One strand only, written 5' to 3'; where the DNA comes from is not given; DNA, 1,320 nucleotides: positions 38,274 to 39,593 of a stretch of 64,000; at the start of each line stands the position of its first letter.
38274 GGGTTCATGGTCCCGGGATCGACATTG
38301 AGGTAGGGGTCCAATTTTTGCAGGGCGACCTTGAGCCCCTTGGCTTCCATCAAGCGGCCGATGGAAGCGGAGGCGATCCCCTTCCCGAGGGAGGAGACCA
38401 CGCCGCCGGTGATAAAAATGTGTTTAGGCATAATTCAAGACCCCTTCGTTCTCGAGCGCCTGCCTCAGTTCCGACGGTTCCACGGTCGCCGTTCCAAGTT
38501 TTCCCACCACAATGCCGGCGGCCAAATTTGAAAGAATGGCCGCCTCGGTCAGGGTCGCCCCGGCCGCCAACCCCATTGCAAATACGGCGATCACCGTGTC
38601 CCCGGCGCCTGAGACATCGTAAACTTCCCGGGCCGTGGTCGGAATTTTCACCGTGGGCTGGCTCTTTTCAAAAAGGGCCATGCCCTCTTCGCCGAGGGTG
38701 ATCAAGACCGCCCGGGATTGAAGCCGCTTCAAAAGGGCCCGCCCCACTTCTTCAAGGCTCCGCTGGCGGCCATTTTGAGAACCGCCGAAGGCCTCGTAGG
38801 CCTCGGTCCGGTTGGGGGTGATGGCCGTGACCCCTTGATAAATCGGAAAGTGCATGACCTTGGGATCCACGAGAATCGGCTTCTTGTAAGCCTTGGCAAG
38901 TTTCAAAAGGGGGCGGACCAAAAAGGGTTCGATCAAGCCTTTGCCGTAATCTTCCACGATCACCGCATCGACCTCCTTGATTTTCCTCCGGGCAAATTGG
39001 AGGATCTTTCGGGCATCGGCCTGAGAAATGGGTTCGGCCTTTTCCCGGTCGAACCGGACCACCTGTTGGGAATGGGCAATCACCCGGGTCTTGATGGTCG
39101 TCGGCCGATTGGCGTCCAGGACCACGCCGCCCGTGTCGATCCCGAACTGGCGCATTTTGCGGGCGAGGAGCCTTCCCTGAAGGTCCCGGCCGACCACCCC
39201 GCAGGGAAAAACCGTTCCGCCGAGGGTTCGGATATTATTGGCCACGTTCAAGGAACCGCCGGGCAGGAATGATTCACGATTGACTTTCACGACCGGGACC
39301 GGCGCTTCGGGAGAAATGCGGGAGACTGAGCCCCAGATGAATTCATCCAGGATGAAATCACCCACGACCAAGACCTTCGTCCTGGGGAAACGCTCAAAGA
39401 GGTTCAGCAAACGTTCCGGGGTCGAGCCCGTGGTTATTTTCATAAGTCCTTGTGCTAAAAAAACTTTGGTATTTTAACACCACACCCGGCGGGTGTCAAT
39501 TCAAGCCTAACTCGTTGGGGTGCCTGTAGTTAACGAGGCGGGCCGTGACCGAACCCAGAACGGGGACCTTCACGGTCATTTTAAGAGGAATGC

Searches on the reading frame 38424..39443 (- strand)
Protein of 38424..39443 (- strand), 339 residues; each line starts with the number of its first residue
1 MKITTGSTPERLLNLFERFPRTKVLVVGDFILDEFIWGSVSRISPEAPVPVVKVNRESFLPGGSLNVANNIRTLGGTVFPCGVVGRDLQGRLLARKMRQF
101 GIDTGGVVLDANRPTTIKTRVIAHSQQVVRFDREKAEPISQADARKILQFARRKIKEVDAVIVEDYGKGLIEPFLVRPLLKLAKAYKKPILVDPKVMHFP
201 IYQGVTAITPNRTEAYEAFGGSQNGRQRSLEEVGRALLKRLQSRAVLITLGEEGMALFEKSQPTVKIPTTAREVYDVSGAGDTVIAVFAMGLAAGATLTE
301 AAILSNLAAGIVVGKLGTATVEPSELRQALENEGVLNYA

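Call 11: search_protein_families(library=pfam, proteins=[window:38424-39443:-])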
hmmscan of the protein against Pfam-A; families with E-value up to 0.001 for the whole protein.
window:38424-39443:- (339 aa): 2 families
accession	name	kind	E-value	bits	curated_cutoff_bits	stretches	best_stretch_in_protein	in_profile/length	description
PF00294.29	PfkB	-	4.7e-41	141.5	25.8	1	22-323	2-300/302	pfkB family carbohydrate kinase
PF08543.17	Phos_pyr_kin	-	5.4e-06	26.4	27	1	203-302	118-221/246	Phosphomethylpyrimidine kinase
